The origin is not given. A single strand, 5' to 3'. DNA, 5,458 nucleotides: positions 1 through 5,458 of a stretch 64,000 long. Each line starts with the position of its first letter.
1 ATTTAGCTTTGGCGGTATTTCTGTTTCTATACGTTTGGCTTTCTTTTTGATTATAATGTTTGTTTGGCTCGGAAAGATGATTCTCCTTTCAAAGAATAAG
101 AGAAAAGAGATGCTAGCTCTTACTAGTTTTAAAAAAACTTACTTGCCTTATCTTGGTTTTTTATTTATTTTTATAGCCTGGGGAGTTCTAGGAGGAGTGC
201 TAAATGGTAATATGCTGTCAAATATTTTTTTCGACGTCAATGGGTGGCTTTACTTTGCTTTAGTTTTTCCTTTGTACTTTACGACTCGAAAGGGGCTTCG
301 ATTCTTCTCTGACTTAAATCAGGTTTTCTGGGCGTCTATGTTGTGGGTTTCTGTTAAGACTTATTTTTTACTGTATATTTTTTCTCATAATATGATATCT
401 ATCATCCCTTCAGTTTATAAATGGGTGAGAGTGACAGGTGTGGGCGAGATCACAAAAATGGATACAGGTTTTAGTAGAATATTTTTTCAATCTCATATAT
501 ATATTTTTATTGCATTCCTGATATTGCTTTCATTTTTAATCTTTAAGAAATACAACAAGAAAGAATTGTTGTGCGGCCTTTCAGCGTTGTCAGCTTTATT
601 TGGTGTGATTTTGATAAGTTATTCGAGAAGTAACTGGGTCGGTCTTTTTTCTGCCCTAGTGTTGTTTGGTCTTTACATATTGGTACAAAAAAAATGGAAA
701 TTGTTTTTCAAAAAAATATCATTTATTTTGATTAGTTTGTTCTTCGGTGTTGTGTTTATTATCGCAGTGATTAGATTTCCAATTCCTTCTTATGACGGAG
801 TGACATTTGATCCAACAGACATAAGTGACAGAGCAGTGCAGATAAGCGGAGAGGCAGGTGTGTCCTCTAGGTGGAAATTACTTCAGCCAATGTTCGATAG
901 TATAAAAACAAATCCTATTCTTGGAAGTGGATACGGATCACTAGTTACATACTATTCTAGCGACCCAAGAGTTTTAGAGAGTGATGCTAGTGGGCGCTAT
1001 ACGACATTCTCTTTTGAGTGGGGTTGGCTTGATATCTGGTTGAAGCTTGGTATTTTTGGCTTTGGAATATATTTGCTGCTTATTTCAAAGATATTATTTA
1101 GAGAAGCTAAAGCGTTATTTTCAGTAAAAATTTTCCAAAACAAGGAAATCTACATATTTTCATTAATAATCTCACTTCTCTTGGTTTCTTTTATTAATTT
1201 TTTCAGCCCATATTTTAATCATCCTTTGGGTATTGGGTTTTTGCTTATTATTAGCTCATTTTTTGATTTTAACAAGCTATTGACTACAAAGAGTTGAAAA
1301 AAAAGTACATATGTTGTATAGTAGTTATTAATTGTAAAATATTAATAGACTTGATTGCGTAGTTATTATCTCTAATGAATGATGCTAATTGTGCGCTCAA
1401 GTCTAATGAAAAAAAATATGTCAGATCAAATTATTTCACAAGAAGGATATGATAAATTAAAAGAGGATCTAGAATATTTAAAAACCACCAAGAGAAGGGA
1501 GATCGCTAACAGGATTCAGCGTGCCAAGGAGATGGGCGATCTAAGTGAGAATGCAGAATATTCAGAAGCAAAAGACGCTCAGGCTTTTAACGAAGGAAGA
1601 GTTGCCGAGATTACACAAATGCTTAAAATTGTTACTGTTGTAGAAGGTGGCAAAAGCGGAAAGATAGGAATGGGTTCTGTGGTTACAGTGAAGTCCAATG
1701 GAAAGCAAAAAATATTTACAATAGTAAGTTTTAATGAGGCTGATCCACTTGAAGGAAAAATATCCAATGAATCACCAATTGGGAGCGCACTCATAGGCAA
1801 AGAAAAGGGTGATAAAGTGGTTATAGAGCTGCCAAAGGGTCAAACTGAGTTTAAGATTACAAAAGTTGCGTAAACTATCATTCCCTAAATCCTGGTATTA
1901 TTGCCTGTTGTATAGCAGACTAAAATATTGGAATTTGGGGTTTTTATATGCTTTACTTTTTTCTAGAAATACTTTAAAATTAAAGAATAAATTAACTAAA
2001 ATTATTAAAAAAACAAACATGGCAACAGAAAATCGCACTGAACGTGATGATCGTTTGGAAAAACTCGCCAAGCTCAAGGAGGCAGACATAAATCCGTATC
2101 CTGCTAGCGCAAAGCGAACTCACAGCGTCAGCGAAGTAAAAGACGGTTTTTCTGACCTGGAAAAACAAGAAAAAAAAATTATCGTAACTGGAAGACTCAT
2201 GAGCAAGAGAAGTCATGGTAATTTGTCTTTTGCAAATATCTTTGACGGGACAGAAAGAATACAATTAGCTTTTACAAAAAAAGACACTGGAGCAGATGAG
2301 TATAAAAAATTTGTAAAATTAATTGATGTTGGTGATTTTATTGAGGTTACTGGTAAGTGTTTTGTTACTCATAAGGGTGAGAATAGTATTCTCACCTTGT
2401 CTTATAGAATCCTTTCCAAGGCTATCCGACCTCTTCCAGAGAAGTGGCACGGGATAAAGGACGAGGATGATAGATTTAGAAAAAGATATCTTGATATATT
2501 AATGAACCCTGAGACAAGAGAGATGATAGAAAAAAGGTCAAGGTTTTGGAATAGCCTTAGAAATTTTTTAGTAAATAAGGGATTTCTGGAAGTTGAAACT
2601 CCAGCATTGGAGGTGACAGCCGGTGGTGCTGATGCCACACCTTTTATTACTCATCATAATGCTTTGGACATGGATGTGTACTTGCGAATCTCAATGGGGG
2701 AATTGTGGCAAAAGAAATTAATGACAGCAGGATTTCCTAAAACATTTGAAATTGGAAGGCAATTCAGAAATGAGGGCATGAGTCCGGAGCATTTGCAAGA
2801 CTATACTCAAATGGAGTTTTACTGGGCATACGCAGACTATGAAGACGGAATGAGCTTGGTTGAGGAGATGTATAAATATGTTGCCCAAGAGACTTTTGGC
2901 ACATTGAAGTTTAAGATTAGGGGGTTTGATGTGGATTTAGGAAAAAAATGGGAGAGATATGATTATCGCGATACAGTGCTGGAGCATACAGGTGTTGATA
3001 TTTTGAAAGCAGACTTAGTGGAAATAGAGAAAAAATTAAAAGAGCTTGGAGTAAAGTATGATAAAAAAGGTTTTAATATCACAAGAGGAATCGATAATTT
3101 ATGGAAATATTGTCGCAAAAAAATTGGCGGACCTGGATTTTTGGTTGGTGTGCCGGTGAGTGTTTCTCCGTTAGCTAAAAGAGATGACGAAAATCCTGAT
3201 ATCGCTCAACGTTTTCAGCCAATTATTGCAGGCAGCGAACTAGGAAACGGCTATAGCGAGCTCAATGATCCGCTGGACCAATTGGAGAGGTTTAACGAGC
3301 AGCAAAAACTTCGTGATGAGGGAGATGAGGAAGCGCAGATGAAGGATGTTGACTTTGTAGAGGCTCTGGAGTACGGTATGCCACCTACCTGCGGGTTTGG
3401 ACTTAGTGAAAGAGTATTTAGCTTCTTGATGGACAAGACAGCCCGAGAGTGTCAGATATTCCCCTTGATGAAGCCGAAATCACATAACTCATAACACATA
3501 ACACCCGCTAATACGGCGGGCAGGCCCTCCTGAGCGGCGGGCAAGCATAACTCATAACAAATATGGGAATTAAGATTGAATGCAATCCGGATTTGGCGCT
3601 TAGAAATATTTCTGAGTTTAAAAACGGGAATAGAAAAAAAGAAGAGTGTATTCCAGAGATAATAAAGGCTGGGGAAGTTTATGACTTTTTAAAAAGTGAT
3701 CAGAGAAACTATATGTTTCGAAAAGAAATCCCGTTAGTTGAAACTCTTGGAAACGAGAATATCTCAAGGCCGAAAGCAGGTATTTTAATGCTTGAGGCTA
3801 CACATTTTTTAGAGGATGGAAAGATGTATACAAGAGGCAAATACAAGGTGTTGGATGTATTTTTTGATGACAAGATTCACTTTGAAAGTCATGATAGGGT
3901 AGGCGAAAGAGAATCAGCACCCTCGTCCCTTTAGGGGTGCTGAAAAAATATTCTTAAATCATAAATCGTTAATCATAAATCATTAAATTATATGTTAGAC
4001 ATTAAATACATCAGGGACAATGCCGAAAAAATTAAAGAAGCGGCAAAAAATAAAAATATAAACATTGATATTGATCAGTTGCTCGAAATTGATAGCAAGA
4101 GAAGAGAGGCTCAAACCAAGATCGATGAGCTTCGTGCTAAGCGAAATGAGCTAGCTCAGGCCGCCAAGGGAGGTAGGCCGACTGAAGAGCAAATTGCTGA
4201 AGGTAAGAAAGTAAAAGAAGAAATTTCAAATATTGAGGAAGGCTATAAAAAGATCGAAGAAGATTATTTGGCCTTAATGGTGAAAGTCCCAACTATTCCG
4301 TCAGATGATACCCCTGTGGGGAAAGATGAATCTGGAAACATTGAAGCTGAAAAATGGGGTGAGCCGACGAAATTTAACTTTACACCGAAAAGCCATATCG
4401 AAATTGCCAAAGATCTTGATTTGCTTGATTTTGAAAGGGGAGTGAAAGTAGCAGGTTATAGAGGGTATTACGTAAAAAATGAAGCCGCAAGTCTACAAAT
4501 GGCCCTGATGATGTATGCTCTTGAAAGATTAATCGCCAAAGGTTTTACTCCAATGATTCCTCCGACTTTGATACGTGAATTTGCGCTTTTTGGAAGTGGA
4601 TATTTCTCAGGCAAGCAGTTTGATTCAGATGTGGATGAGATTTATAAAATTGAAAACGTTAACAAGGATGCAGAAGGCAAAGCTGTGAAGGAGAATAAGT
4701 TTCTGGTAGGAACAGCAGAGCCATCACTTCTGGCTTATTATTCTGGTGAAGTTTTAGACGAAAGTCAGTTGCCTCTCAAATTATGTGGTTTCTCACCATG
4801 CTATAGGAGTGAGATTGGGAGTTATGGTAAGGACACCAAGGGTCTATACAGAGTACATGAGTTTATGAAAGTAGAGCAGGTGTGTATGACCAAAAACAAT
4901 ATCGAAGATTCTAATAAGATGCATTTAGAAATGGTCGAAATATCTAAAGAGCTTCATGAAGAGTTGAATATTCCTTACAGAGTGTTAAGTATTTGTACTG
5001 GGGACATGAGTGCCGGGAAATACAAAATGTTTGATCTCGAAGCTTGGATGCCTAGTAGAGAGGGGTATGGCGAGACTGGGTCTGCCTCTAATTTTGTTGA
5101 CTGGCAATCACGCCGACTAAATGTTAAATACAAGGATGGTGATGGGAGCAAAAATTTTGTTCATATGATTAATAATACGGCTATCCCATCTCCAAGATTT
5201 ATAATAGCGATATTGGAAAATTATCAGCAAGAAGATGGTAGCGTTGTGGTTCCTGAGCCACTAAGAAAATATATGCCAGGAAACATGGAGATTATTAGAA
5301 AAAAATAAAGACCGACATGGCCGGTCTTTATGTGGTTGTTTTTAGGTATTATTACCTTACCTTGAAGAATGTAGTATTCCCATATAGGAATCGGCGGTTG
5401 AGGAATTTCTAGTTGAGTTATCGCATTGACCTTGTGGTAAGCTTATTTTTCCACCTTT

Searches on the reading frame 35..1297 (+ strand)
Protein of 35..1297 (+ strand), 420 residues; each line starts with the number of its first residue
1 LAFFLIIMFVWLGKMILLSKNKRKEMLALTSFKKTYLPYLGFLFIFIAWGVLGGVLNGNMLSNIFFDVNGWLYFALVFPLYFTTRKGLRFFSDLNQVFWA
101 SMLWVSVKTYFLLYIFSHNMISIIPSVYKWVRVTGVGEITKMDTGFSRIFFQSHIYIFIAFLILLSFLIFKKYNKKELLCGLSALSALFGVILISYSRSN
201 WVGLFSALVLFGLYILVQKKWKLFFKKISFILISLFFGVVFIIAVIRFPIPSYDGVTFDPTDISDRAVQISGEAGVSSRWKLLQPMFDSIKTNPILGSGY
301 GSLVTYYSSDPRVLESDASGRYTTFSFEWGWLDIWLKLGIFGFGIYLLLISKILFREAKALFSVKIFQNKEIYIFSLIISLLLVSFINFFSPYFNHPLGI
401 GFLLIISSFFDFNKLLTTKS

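Call 51: find_encoding_contigs(protein=window:35-1297:+, flank=10000, max_places=3)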
Protein window:35-1297:+ (420 aa): no gene with exactly this product is on record in the collection.

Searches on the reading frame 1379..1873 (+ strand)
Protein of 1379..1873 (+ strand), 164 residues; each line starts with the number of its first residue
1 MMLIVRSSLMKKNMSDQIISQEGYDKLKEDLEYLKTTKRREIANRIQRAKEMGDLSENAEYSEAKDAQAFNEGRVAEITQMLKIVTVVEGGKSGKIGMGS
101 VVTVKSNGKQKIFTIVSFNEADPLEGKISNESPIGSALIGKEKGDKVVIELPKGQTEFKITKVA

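Call 53: find_encoding_contigs(protein=window:1379-1873:+, flank=10000, max_places=3)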
Protein window:1379-1873:+ (164 aa): 2 contigs read that carry it; 1 place shown.
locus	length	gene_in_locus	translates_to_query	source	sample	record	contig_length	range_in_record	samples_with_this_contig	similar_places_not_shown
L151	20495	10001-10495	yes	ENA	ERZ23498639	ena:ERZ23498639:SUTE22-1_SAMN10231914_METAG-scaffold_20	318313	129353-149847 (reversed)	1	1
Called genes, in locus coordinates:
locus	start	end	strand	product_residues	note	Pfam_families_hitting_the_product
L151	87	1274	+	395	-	-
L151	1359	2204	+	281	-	PF21294:Polysacc_lyase_14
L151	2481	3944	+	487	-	PF13487:HD_5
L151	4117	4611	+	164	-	-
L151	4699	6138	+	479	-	PF01943:Polysacc_synt, PF13440:Polysacc_synt_3, PF01554:MatE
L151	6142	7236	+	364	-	PF13439:Glyco_transf_4 (weak), PF20706:GT4-conflict, PF00534:Glycos_transf_1, PF13692:Glyco_trans_1_4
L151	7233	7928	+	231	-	PF00535:Glycos_transf_2, PF10111:Glyco_tranf_2_2, PF13506:Glyco_transf_21 (weak), PF13641:Glyco_tranf_2_3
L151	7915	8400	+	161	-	PF02643:DUF192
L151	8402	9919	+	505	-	PF04932:Wzy_C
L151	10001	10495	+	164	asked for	PF03449:GreA_GreB_N, PF01272:GreA_GreB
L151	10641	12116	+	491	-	PF01336:tRNA_anti-codon, PF00152:tRNA-synt_2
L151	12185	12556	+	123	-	-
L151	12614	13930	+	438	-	PF02403:Seryl_tRNA_N, PF00587:tRNA-synt_2b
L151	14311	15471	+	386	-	PF00155:Aminotran_1_2, PF00266:Aminotran_5, PF01041:DegT_DnrJ_EryC1, PF01053:Cys_Met_Meta_PP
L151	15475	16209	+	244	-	PF08245:Mur_ligase_M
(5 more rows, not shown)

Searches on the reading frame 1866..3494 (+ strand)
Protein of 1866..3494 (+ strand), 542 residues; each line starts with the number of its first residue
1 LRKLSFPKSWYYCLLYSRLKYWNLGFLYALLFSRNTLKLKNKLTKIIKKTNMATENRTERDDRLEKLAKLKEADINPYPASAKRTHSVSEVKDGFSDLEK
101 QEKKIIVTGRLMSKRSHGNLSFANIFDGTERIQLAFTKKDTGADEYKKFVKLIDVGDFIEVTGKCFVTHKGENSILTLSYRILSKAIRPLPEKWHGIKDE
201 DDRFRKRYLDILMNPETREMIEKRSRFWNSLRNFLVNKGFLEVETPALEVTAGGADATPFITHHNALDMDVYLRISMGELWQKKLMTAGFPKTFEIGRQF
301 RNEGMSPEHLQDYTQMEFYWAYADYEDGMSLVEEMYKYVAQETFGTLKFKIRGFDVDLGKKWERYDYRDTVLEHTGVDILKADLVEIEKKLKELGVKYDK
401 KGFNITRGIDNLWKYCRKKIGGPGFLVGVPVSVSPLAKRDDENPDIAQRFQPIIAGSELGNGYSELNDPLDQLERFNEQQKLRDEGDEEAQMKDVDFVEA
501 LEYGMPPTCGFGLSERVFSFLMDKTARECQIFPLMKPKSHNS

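Call 13: search_protein_families(library=pfam, proteins=[window:1866-3494:+])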
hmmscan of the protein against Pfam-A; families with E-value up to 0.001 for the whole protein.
window:1866-3494:+ (542 aa): 3 families
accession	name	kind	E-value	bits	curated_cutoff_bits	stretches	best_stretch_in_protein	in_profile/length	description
PF00152.25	tRNA-synt_2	-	1.2e-66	225.3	25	1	200-535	2-307/308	tRNA synthetases class II (D, K and N)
PF01336.31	tRNA_anti-codon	-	3.5e-13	49.7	27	1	106-182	2-74/75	OB-fold nucleic acid binding domain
PF01409.25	tRNA-synt_2d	-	0.00019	21.4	19.8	1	262-350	72-163/246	tRNA synthetases class II core domain (F)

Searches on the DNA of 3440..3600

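Call 85: search_rna_families(source=window, start=3440, end=3600, threshold=evalue, max_evalue=10)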
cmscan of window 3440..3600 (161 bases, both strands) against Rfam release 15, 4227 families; matches with E-value up to 10: 1.
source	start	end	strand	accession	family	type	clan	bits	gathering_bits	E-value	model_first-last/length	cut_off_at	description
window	3565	3600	+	RF01130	sR46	Gene; snRNA; snoRNA; CD-box;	-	11.2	50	1.9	1-36/56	3'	Small nucleolar RNA sR46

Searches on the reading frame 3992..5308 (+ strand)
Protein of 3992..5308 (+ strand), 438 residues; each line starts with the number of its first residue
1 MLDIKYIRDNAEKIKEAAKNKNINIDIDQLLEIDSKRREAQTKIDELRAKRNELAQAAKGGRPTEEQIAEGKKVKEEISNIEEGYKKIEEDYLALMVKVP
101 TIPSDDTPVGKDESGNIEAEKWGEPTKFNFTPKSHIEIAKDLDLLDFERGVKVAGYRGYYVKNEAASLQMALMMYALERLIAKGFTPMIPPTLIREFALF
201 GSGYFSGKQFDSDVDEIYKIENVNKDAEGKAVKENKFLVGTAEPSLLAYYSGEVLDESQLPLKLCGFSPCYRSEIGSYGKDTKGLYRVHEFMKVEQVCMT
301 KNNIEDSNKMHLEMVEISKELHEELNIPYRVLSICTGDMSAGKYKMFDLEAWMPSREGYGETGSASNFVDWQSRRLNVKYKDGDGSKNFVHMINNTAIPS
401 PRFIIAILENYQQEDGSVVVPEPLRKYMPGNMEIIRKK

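Call 13: search_protein_families(library=pfam, proteins=[window:3992-5308:+])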
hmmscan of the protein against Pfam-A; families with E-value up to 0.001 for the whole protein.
window:3992-5308:+ (438 aa): 2 families
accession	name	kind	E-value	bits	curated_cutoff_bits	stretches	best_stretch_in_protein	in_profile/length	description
PF00587.30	tRNA-synt_2b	-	1.1e-32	113.9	29.3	1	233-411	8-179/179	tRNA synthetase class II core domain (G, H, P, S and T)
PF02403.27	Seryl_tRNA_N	-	6.3e-20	71.9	28.2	1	1-103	1-108/108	Seryl-tRNA synthetase N-terminal domain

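Call 57: list_cluster_members(proteins=[window:3992-5308:+, window:1379-1873:+, window:53486-54583:+, window:44736-45425:+, window:48480-49088:+])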
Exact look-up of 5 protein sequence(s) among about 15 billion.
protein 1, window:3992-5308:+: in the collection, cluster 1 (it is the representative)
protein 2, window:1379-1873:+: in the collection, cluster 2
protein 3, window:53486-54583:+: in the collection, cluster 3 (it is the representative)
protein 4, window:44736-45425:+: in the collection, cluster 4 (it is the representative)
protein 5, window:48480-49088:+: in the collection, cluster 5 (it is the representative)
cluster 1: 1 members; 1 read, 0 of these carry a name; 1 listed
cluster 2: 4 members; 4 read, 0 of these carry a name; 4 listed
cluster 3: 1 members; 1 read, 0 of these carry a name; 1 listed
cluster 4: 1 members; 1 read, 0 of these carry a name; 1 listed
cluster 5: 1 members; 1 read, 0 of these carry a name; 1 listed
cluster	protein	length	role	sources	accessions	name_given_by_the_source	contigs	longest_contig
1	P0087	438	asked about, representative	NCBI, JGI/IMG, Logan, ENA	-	-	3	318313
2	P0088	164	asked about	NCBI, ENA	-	-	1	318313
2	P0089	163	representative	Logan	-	-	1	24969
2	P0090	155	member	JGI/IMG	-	-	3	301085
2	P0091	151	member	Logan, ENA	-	-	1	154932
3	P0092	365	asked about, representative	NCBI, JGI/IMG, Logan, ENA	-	-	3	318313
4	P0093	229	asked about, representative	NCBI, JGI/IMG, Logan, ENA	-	-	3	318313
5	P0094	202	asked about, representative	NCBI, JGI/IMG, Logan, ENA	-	-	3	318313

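Call 67: find_homologous_proteins(query=window:3992-5308:+, max_evalue=1e-80)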
Query window:3992-5308:+ (438 aa): 6556 proteins with E <= 1e-80 among 8000 candidates; the best 120 are listed.
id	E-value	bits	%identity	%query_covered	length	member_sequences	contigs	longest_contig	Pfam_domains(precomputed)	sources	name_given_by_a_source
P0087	1.8e-291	984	100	100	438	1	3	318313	PF00587.31,PF02403.28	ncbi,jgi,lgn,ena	-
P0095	7.3e-252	854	84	100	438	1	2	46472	PF00587.31,PF02403.28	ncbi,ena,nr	ncbi:serine--tRNA ligase [Candidatus Parcubacteria bacterium]|nr:serine--tRNA ligase [Candidatus Par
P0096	1.6e-242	823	82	100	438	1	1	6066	PF00587.31,PF02403.28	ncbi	-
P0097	4.1e-240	815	81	100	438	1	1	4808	PF00587.31,PF02403.28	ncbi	-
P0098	3.8e-233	792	78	100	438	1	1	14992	PF00587.31,PF02403.28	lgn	-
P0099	6.0e-231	785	75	100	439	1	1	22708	PF00587.31,PF02403.28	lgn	-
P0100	1.8e-228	777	75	100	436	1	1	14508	PF00587.31,PF02403.28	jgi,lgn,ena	-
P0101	1.7e-225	767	75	100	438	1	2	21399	PF00587.31,PF02403.28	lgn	-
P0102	7.6e-224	762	86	87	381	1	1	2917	PF00587.31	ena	-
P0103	3.3e-223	759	74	100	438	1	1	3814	PF00587.31,PF02403.28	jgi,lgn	-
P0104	1.0e-221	755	73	100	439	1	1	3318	PF00587.31,PF02403.28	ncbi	-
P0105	2.6e-221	753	75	100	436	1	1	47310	PF00587.31,PF02403.28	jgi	-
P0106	1.5e-220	751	75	100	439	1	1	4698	PF00587.31,PF02403.28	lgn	-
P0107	5.6e-220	749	73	99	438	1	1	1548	PF00587.31,PF02403.28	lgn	-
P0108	9.5e-220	748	72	100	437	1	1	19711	PF00587.31,PF02403.28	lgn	-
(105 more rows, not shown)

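Call 68: find_encoding_contigs(protein=P0095, flank=10000, max_places=2)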
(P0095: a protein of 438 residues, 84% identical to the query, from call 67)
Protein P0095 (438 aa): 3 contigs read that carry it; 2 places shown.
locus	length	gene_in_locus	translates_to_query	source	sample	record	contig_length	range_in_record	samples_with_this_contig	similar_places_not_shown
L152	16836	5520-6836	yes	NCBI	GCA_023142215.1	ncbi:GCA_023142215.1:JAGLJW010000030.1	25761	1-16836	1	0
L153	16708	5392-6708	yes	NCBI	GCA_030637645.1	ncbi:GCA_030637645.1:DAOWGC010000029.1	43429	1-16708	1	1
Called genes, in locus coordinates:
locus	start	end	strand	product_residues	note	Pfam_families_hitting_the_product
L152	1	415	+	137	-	?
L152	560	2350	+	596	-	-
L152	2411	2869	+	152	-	PF03449:GreA_GreB_N, PF01272:GreA_GreB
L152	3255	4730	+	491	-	PF01336:tRNA_anti-codon, PF00152:tRNA-synt_2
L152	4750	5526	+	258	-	PF02661:Fic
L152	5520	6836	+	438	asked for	PF02403:Seryl_tRNA_N, PF00587:tRNA-synt_2b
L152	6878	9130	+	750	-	PF10092:DUF2330, PF18884:TSP3_bac (faint)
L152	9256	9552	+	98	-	-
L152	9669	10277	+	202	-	-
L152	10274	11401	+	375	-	-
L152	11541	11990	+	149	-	PF09719:C_GCAxxG_C_C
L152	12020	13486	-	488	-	PF13328:HD_4, PF01966:HD, PF04607:RelA_SpoT, PF02824:TGS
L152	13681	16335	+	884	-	PF18895:T4SS_pilin (weak), PF13205:Big_5 (faint)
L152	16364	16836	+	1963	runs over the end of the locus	PF01833:TIG (weak), PF13205:Big_5 (faint), PF16656:Pur_ac_phosph_N (faint), PF00041:fn3 (faint)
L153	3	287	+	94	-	?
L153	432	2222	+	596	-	-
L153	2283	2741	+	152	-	PF03449:GreA_GreB_N, PF01272:GreA_GreB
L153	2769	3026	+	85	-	-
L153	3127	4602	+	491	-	PF01336:tRNA_anti-codon, PF00152:tRNA-synt_2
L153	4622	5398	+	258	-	PF02661:Fic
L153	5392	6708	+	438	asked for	PF02403:Seryl_tRNA_N, PF00587:tRNA-synt_2b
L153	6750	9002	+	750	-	PF10092:DUF2330, PF18884:TSP3_bac (faint)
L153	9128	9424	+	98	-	-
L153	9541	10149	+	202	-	-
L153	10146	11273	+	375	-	-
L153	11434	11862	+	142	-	PF09719:C_GCAxxG_C_C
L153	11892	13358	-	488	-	PF13328:HD_4, PF01966:HD, PF04607:RelA_SpoT, PF02824:TGS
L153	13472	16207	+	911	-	PF18895:T4SS_pilin (weak), PF13205:Big_5 (faint)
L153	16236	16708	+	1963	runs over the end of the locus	PF01833:TIG (weak), PF13205:Big_5 (faint), PF16656:Pur_ac_phosph_N (faint), PF00041:fn3 (faint)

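Call 69: find_encoding_contigs(protein=P0098, flank=10000, max_places=1)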
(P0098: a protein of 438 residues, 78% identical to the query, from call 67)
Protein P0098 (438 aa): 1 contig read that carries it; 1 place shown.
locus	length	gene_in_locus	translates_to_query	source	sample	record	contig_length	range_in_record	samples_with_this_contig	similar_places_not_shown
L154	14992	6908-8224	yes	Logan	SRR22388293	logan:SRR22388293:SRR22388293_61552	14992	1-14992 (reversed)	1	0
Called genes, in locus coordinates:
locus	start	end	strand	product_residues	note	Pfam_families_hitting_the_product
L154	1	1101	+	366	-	?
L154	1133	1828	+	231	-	PF00535:Glycos_transf_2, PF10111:Glyco_tranf_2_2, PF13506:Glyco_transf_21, PF13641:Glyco_tranf_2_3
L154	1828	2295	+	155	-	PF02643:DUF192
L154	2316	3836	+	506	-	PF04932:Wzy_C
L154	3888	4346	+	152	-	PF03449:GreA_GreB_N, PF01272:GreA_GreB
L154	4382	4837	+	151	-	PF00293:NUDIX, PF14815:NUDIX_4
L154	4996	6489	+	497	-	PF01336:tRNA_anti-codon, PF00152:tRNA-synt_2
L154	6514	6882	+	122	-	-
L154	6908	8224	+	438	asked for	PF02403:Seryl_tRNA_N, PF00587:tRNA-synt_2b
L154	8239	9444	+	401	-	PF00155:Aminotran_1_2, PF00266:Aminotran_5, PF01041:DegT_DnrJ_EryC1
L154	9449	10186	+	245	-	PF08245:Mur_ligase_M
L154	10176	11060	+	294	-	PF08478:POTRA_1 (faint)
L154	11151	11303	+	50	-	-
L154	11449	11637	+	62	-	-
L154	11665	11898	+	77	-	-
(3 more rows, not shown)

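Call 70: find_encoding_contigs(protein=P0099, flank=10000, max_places=1)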
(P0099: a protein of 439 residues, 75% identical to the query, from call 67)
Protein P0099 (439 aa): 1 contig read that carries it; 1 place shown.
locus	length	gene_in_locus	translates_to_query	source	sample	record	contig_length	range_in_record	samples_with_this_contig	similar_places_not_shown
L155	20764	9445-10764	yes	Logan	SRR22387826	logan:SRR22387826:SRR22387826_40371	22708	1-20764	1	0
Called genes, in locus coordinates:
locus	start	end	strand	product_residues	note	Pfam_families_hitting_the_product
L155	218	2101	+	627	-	-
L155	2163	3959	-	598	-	PF00009:GTP_EFTU, PF01926:MMR_HSR1, PF22042:EF-G_D2, PF03144:GTP_EFTU_D2, PF00679:EFG_C, PF21018:BipA_C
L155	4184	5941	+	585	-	PF00916:Sulfate_transp, PF01740:STAS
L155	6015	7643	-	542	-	PF00916:Sulfate_transp, PF01740:STAS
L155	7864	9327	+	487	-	PF01336:tRNA_anti-codon, PF00152:tRNA-synt_2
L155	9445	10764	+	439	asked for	PF02403:Seryl_tRNA_N, PF00587:tRNA-synt_2b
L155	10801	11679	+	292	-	-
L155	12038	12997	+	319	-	PF02899:Phage_int_SAM_1, PF13102:Phage_int_SAM_5 (weak), PF13495:Phage_int_SAM_4 (faint), PF00589:Phage_integrase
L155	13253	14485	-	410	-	PF01551:Peptidase_M23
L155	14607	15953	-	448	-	PF00749:tRNA-synt_1c, PF19269:Anticodon_2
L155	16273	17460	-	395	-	PF03808:Glyco_tran_WecG, PF00293:NUDIX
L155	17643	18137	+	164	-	-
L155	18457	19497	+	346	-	PF00491:Arginase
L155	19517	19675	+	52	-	-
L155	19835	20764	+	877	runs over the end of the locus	PF02861:Clp_N, PF23569:NBD_SMAX1, PF00004:AAA, PF17871:AAA_lid_9, PF07724:AAA_2, PF00004:AAA, PF07728:AAA_5, PF10431:ClpB_D2-small, +5 more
